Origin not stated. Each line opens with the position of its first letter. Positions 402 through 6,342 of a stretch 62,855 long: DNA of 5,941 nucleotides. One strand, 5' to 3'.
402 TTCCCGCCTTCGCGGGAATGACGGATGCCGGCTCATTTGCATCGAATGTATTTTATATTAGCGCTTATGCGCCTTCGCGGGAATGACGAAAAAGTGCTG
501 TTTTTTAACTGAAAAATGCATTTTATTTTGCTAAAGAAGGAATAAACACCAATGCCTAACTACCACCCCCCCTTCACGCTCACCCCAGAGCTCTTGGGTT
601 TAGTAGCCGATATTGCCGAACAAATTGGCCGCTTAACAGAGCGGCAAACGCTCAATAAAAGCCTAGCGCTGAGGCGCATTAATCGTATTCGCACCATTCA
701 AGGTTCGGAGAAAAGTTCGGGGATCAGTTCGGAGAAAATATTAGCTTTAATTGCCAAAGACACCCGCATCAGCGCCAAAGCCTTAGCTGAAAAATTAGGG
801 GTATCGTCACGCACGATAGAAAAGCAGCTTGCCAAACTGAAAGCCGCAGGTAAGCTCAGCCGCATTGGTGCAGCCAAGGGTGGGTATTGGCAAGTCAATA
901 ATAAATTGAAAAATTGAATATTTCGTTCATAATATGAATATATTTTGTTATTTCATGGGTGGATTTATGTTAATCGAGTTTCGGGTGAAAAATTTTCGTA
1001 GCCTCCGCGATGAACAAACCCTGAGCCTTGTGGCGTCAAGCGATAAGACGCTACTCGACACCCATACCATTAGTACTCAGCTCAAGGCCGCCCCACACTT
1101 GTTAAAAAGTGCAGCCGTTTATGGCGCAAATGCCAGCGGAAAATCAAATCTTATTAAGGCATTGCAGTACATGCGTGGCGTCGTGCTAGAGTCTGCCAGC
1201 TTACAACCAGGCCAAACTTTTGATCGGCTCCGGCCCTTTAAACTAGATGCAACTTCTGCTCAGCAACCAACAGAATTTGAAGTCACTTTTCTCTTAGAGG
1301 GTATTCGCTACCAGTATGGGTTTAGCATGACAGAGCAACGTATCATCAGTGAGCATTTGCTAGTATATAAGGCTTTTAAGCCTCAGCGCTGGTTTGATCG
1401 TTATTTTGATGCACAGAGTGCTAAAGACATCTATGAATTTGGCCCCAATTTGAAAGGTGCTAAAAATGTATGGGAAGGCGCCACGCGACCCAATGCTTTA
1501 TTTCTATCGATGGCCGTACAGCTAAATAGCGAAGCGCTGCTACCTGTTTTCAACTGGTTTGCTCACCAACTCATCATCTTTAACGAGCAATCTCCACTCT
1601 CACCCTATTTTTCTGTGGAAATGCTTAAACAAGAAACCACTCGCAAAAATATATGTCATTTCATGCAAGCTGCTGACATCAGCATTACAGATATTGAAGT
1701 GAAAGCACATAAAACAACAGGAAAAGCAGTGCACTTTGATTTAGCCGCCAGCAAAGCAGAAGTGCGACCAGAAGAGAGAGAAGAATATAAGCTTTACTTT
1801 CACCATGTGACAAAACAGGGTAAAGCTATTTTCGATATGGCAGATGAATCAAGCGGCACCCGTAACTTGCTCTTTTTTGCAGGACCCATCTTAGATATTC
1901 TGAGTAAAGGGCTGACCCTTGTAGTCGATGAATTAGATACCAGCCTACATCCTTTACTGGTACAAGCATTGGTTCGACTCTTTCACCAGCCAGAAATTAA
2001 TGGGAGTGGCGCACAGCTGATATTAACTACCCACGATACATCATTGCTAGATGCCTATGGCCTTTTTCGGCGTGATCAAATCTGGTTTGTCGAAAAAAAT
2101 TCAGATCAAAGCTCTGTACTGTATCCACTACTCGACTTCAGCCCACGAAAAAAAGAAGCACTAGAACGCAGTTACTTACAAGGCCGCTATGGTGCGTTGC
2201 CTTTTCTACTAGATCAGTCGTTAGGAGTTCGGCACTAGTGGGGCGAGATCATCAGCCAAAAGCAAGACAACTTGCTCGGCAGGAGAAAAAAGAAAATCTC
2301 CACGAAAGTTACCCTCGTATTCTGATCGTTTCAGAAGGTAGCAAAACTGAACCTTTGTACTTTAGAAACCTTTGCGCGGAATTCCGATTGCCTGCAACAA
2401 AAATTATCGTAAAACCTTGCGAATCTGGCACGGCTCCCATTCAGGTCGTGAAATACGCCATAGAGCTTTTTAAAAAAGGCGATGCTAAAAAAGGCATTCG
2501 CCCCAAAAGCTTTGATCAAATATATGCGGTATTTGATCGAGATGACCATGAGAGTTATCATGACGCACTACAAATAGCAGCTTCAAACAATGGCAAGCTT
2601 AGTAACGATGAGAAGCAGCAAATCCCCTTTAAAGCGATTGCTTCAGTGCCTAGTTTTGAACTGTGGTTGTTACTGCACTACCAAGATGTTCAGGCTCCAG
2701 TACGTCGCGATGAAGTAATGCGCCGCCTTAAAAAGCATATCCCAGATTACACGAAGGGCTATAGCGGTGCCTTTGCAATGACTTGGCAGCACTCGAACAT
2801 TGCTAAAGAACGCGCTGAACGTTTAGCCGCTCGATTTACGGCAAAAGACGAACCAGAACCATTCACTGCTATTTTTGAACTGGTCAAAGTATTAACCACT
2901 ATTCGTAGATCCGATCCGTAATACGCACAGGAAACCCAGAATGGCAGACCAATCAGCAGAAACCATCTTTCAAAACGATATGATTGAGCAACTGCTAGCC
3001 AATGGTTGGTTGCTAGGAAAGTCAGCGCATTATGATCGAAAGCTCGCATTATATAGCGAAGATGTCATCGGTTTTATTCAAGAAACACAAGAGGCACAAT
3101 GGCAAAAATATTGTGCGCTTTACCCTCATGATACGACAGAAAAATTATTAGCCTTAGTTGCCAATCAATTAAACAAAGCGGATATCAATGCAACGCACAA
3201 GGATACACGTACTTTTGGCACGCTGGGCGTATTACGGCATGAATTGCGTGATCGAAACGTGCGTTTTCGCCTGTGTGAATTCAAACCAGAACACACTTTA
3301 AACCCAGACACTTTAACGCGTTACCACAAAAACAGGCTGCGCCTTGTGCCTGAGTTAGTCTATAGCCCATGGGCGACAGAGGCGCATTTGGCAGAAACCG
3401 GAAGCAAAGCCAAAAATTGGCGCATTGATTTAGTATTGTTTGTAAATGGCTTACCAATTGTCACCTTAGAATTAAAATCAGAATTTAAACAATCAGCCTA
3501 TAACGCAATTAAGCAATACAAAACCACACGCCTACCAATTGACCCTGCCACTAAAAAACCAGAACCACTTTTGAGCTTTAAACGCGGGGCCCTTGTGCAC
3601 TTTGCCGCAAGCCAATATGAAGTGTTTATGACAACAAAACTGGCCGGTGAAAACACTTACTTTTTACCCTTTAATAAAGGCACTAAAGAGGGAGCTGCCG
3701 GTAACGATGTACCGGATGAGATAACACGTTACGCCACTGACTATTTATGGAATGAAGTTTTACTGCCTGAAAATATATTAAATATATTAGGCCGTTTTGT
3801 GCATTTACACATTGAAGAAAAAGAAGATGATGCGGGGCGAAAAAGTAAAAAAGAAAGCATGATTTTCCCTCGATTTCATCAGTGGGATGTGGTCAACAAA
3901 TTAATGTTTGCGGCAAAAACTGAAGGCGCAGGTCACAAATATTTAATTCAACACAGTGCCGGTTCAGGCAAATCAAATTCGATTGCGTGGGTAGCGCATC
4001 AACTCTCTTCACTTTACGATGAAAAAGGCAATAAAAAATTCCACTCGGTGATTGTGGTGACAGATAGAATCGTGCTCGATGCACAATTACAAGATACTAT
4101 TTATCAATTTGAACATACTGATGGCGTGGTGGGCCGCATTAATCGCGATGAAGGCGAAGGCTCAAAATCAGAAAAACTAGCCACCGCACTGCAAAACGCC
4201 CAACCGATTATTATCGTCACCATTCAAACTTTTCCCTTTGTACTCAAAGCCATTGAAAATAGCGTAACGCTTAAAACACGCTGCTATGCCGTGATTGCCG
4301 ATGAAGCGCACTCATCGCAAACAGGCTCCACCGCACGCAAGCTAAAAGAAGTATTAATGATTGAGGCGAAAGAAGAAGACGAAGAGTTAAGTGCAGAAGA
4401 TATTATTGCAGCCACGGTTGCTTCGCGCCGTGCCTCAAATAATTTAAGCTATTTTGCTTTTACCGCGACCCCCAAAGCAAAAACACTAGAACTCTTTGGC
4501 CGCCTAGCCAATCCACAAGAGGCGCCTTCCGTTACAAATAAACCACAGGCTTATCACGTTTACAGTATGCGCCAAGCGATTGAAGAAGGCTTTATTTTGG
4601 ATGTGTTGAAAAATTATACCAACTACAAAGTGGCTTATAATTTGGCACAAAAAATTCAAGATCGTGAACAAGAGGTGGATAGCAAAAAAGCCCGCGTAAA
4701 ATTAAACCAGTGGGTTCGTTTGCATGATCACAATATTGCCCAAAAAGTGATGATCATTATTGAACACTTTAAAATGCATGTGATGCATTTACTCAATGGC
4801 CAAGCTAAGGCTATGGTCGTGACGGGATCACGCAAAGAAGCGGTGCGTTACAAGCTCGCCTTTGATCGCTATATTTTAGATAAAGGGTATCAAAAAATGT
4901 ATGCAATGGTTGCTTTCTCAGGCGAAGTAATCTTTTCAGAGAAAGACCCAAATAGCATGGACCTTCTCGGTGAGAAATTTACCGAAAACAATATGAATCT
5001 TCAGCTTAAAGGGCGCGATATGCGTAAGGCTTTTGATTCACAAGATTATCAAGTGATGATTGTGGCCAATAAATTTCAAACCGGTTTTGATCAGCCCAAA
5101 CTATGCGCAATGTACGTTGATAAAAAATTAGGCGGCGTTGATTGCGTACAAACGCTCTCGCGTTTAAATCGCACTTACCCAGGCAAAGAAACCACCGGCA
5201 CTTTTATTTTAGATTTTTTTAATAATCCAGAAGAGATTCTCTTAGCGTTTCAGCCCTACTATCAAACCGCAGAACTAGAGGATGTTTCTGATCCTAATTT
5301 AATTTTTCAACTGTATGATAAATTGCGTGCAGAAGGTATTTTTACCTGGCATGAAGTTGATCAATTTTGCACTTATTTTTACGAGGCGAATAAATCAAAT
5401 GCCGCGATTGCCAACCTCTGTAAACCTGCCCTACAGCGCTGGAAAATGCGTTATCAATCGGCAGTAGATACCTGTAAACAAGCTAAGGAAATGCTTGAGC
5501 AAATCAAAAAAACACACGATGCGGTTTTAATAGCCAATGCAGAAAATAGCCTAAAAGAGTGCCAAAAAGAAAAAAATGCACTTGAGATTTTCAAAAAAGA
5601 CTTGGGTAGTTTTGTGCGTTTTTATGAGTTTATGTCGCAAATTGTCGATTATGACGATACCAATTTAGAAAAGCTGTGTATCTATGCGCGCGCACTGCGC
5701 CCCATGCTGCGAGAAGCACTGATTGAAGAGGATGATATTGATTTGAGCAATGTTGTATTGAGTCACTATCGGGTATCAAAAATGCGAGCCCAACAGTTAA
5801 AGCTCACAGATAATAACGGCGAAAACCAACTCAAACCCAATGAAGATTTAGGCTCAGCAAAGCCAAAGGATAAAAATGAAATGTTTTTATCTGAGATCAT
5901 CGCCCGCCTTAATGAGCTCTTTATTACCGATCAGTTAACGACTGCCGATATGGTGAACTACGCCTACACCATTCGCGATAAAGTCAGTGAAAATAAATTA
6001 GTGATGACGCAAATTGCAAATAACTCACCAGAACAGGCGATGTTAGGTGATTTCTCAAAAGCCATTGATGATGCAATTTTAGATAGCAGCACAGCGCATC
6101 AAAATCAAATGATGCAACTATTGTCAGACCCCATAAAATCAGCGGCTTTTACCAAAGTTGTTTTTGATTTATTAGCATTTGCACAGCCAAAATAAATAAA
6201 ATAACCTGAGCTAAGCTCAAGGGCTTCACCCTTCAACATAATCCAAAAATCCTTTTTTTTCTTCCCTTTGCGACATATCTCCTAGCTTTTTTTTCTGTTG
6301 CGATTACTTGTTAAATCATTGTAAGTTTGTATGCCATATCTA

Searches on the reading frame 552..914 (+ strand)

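Call 73: search_protein_families(library=padloc, proteins=[window:552-914:+], max_evalue=0.00001)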
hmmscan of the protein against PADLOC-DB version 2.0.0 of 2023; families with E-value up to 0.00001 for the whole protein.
window:552-914:+ (121 aa): 3 families
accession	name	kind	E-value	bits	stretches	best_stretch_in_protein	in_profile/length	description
PDLC01457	WYL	-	1.8e-06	25.8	1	63-100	9-46/229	"CAS-I,CAS-II,CAS-III,CAS-IV,CAS-V,CAS-VI; associated_signaling"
PDLC01850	CARF3--CARF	-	4.6e-06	24.7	1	59-106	146-193/209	-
PDLC01434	CasR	-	4.8e-06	24.6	1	58-106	126-175/191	"CAS-I,CAS-II,CAS-III,CAS-IV,CAS-V,CAS-VI; associated_signaling"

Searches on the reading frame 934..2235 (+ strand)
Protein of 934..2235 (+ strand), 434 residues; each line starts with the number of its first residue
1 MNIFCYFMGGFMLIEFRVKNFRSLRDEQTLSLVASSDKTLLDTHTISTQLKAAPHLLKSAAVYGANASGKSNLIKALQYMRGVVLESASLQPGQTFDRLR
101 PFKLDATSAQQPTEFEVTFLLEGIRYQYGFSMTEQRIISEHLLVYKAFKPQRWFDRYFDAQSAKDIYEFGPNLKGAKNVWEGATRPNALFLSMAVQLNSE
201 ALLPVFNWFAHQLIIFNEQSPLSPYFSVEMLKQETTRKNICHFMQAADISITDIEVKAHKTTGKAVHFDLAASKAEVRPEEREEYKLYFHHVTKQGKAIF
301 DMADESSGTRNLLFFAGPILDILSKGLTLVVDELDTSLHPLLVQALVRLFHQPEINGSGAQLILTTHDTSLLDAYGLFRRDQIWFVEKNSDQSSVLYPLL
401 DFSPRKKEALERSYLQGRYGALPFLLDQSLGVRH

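Call 71: search_protein_families(library=pfam, proteins=[window:934-2235:+], max_evalue=0.00001)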
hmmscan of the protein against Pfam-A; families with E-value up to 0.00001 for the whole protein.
window:934-2235:+ (434 aa): 3 families
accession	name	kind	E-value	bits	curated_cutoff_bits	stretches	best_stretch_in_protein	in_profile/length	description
PF13304.12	AAA_21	-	9.6e-37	128.1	27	1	60-373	2-304/304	AAA domain, putative AbiEii toxin, Type IV TA system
PF13175.12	AAA_15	-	6e-11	43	32.1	1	279-368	284-370/374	AAA ATPase domain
PF02463.25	SMC_N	-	8.8e-06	25.7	40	0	59-83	26-50/220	RecF/RecN/SMC N terminal domain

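Call 73: search_protein_families(library=padloc, proteins=[window:934-2235:+], max_evalue=0.00001)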
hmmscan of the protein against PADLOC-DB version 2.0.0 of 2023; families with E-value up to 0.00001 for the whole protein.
window:934-2235:+ (434 aa): 30 families (the best 25 are shown)
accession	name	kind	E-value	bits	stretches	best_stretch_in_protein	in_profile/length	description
PDLC02335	AbiLi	-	1.5e-104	347.6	1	11-428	48-290/326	AbiLi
PDLC02980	AriA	-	2.4e-38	130.8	1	60-373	2-304/304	-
PDLC04426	PDC-M12A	-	2.2e-19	68.1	1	12-412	1-360/369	-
PDLC04176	HEC-01A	-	2.9e-14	51.2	1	61-144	27-114/371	-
PDLC02979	AriA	-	2.8e-13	48.4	1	275-369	279-370/373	-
PDLC04391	PDC-M07A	-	5.3e-12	43.4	1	62-402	26-380/412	-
PDLC04180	HEC-01A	-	7.3e-12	43.2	0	289-394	240-342/382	-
PDLC04389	PDC-M07A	-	1.7e-11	41.8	1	324-402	324-402/443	-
PDLC04392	PDC-M07A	-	2e-11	41.6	1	282-401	263-381/432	-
PDLC04135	mad3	-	2.4e-11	41.8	0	328-395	286-346/374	mads_3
PDLC04182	HEC-01A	-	4.5e-11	40.4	0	287-391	268-367/406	-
PDLC04178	HEC-01A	-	5.5e-11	40.1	0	328-395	290-353/399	-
PDLC04393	PDC-M07A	-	2e-10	38.2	1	306-402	289-384/435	-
PDLC04570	PDC-M31A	-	1.5e-09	35.5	1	294-423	259-393/395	-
PDLC04175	HEC-01A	-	1.6e-09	35.3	0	277-395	221-332/363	-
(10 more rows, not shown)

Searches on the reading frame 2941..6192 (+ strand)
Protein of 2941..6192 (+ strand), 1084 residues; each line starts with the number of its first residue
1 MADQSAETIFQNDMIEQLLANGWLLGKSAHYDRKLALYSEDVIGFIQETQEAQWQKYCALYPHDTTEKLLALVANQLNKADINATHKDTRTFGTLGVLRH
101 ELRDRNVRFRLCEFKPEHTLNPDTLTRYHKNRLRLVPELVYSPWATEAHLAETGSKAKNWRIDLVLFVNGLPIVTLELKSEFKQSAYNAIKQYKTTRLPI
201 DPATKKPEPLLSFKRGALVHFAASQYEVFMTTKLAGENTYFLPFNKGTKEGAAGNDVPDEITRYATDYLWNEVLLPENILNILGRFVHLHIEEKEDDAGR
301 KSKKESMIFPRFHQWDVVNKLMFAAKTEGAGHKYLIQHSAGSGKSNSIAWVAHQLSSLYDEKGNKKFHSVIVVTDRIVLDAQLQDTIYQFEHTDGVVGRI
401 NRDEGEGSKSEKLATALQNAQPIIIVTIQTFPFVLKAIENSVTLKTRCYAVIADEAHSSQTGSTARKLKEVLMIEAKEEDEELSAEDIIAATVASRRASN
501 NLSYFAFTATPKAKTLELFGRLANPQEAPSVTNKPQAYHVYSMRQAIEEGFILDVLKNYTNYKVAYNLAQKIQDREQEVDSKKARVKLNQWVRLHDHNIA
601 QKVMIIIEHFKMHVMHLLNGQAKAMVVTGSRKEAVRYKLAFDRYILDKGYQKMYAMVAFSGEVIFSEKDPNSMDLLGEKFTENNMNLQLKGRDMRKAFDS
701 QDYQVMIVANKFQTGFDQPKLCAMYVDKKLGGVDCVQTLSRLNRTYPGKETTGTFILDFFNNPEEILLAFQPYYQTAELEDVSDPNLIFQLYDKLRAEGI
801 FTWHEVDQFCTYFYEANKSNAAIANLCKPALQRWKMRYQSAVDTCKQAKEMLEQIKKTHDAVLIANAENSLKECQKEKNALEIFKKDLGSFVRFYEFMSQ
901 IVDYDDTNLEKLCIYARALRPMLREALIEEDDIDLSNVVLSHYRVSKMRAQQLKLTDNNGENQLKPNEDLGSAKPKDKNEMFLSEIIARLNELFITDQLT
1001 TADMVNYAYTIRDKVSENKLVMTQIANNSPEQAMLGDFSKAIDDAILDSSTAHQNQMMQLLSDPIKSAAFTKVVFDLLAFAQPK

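Call 71: search_protein_families(library=pfam, proteins=[window:2941-6192:+], max_evalue=0.00001)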
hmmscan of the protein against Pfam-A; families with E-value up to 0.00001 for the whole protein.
window:2941-6192:+ (1084 aa): 5 families
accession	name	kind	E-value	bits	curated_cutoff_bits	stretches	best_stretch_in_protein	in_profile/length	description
PF18766.7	SWI2_SNF2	-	2.5e-23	83.3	26.7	1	313-579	1-211/221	SWI2/SNF2 ATPase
PF04851.21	ResIII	-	1.9e-11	44.6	22.5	1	310-471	4-149/164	Type III restriction enzyme, res subunit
PF22679.2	T1R_D3-like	-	2.5e-11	44.7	27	1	688-755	83-153/158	Type I restriction enzyme subunit R domain 3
PF04313.20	HSDR_N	-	2e-10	41.3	25.1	1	129-238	108-197/198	Type I restriction enzyme R protein N terminus (HSDR_N)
PF00270.35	DEAD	-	2.4e-06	27.8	26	1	322-515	12-163/167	DEAD/DEAH box helicase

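Call 73: search_protein_families(library=padloc, proteins=[window:2941-6192:+], max_evalue=0.00001)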
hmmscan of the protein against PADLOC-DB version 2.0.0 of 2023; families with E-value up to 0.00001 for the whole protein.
window:2941-6192:+ (1084 aa): 7 families
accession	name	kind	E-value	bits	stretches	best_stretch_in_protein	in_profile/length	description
PDLC03040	REase_I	-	1.1e-35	120.8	1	156-1019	129-930/1029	Type I restriction enzyme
PDLC03048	REase_I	-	2.1e-21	73.8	2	679-761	587-668/976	Type I restriction enzyme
PDLC03041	REase_I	-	6.9e-16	55.4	1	496-751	470-724/1099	Type I restriction enzyme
PDLC03044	REase_I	-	2.1e-12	43.9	1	702-797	630-724/1034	Type I restriction enzyme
PDLC03046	REase_I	-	3.5e-12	43.1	1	676-752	647-723/1025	Type I restriction enzyme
PDLC03045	REase_I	-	3.7e-11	39.7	0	698-746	622-670/995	Type I restriction enzyme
PDLC04930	PDC-S15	-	4.4e-08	30.5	1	1000-1078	294-372/380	-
